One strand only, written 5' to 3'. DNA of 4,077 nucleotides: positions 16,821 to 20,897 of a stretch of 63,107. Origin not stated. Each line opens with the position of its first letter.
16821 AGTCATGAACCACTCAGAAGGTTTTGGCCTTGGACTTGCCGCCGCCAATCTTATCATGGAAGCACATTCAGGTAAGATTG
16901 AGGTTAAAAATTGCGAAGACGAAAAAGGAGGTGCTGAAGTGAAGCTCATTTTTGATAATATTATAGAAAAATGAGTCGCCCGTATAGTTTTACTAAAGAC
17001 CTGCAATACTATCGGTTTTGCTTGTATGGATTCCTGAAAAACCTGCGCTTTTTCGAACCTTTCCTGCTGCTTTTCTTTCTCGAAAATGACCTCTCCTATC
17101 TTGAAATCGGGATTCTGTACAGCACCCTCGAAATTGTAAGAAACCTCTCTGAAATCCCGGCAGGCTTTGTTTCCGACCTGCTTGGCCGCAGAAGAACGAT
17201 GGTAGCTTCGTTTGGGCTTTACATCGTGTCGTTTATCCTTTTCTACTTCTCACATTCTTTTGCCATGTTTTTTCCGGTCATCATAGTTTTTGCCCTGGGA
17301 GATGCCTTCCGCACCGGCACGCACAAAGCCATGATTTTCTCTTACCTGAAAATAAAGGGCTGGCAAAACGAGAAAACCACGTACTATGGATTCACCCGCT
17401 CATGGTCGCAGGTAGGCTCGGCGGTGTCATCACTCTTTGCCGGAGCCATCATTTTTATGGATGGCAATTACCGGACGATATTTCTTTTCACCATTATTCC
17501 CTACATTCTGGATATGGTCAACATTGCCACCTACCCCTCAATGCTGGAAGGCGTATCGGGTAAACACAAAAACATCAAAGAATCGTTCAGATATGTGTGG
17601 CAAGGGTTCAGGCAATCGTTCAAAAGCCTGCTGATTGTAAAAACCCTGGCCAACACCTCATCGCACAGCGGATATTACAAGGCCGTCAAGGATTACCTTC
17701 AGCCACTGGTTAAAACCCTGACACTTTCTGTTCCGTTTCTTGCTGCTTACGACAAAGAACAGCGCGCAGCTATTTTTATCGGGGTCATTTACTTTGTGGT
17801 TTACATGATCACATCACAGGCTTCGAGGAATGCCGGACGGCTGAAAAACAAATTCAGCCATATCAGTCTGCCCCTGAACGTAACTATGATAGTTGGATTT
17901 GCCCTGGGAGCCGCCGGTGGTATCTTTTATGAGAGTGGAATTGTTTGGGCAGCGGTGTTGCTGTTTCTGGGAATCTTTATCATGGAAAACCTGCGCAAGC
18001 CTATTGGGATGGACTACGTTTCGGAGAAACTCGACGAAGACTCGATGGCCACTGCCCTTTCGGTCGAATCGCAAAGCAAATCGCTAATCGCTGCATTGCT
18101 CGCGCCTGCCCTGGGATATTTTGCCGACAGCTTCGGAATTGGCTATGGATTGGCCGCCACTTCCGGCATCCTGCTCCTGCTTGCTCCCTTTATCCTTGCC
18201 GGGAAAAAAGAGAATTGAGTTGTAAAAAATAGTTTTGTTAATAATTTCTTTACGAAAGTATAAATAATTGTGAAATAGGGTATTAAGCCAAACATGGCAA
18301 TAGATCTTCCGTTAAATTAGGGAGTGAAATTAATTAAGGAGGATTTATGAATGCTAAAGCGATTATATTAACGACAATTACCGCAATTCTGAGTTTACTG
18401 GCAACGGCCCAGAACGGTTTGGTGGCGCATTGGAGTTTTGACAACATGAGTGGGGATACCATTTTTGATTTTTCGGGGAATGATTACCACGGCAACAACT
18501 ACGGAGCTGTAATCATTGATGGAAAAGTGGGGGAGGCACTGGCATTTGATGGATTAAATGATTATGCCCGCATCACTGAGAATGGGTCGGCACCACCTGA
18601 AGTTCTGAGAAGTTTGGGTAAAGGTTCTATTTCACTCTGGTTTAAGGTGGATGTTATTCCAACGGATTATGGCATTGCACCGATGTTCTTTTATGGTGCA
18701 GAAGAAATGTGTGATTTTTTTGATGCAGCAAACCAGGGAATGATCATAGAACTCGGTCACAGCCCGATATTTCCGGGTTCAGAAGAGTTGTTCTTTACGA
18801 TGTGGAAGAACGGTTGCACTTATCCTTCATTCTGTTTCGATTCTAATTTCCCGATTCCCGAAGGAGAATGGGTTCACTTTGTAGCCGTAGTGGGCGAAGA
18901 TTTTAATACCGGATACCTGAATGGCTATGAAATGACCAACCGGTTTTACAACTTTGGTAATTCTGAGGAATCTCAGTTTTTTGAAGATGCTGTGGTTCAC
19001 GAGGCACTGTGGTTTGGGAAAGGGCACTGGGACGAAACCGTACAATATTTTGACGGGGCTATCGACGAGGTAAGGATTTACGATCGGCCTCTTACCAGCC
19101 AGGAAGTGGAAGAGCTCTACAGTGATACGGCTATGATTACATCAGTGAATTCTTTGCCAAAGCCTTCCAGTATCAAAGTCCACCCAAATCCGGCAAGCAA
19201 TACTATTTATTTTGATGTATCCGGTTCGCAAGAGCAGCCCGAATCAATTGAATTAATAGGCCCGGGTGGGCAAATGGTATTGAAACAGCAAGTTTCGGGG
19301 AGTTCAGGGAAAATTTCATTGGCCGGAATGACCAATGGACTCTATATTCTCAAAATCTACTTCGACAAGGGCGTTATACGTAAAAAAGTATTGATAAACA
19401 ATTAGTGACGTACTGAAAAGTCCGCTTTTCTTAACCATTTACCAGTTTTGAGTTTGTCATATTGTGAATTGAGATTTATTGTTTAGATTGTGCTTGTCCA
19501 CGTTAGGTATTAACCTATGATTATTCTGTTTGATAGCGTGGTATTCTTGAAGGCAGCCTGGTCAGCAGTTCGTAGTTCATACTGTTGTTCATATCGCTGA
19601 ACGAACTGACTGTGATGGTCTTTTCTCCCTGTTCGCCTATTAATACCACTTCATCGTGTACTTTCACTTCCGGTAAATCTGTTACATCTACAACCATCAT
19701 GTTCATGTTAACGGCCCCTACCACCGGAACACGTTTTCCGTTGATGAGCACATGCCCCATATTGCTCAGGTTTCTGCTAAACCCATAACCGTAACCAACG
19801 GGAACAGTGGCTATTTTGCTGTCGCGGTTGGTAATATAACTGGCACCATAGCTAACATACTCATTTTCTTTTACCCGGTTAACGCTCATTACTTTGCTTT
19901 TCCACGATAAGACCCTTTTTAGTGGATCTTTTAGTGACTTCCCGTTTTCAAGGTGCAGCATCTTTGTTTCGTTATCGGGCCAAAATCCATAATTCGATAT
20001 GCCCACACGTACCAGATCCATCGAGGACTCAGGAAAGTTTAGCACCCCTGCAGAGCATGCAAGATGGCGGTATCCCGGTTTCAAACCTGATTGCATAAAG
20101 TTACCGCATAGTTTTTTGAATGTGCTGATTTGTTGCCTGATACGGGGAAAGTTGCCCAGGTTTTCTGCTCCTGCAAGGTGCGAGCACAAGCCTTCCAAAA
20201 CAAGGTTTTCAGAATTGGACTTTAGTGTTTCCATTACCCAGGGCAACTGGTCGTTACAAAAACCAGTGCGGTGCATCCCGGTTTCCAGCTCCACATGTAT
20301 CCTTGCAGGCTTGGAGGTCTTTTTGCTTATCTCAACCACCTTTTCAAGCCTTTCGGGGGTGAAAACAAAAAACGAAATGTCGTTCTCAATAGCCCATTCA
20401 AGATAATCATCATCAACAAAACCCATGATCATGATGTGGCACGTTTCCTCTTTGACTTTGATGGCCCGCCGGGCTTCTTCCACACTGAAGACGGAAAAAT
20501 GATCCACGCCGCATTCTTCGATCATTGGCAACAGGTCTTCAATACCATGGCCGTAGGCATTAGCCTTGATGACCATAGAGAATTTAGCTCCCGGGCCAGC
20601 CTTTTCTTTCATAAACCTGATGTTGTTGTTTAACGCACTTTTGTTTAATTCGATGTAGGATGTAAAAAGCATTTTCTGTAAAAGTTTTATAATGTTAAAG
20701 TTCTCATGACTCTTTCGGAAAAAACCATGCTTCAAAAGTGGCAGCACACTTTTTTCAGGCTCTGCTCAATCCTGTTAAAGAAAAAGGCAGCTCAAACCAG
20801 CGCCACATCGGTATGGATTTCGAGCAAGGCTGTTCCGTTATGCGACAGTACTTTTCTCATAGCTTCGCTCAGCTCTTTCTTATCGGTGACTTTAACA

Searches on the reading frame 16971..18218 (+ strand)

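Call 65: search_protein_families(library=pfam, proteins=[window:16971-18218:+], max_evalue=0.0001)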
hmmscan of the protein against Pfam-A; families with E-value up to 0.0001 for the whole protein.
window:16971-18218:+ (415 aa): 2 families
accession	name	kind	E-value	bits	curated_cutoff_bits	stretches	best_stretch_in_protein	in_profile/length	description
PF07690.21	MFS_1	-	2.6e-20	73.1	33.4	1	30-364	17-333/347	Major Facilitator Superfamily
PF12832.13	MFS_1_like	-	1.2e-10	41.5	25.2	1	27-243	17-239/373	MFS_1 like family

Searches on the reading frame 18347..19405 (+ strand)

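Call 65: search_protein_families(library=pfam, proteins=[window:18347-19405:+], max_evalue=0.0001)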
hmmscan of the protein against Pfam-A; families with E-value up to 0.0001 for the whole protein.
window:18347-19405:+ (352 aa): 2 families
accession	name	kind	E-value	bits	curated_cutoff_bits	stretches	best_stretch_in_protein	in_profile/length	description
PF13385.13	Laminin_G_3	-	2.8e-17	63.7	27.6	1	85-254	12-150/151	Concanavalin A-like lectin/glucanases superfamily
PF18962.6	Por_Secre_tail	-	2.5e-08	34.5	27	1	278-350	1-75/75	Secretion system C-terminal sorting domain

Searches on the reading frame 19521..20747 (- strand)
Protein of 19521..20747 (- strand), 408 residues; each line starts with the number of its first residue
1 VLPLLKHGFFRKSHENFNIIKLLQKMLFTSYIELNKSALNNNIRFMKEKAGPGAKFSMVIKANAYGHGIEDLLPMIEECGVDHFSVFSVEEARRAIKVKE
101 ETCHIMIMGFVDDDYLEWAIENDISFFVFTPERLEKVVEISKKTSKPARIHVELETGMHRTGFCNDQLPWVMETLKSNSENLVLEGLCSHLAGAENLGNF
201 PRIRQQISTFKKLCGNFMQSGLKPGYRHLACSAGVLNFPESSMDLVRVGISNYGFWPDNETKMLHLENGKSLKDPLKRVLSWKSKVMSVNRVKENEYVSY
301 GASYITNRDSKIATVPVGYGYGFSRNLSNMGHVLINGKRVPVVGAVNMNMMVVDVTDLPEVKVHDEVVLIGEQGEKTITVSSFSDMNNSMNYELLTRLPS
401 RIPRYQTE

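Call 3: search_protein_families(library=pfam, proteins=[window:19521-20747:-], max_evalue=0.01)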
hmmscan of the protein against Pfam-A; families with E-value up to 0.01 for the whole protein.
window:19521-20747:- (408 aa): 2 families
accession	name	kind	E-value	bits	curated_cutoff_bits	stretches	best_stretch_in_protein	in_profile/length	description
PF01168.26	Ala_racemase_N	-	8.3e-51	173.2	24.1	1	35-255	2-218/220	Alanine racemase, N-terminal domain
PF00842.27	Ala_racemase_C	-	4.6e-43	146.3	25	1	279-405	1-126/127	Alanine racemase, C-terminal domain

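Call 4: search_protein_families(library=ncbifam, proteins=[window:19521-20747:-], max_evalue=0.001)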
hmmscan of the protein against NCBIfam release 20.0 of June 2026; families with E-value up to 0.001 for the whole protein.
window:19521-20747:- (408 aa): 10 families
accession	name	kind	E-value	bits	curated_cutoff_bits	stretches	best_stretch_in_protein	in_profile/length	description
TIGR00492.1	alr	equivalog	4.2e-91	305.6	168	1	31-405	4-366/369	alanine racemase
NF033131.1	vanT-G-Cterm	exception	2.3e-79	266.9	460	1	30-404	3-366/368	serine racemase VanT catalytic subunit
NF008897.0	PRK11930.1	equivalog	7.2e-77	259.1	804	1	18-404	448-817/822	bifunctional UDP-N-acetylmuramoyl-tripeptide:D-alanyl-D-alanine ligase/alanine racemase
NF009879.0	PRK13340.1-4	subfamily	1.2e-53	182.4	434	1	29-404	41-402/406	alanine racemase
NF033132.1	vanT-CELN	equivalog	2.4e-51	175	900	1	32-403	342-694/697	membrane-bound serine racemase VanT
NF000791.0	PRK00053.2-2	equivalog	2.3e-45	155.3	218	1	30-404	2-337/340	alanine racemase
NF002970.2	PRK03646.1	exception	4.6e-44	150.9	600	1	33-403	8-352/356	catabolic alanine racemase DadX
NF000792.0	PRK00053.2-3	equivalog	2.8e-40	138.6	384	1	32-405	6-357/360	alanine racemase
NF033133.1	vanT-L-cat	exception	9.1e-37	127.1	750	1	29-364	7-330/366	serine racemase VanT-L catalytic subunit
TIGR03099.1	dCO2ase_PEP1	hypoth_equivalog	0.00049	19.3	478.45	0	18-155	14-147/398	pyridoxal-dependent decarboxylase, exosortase A system-associated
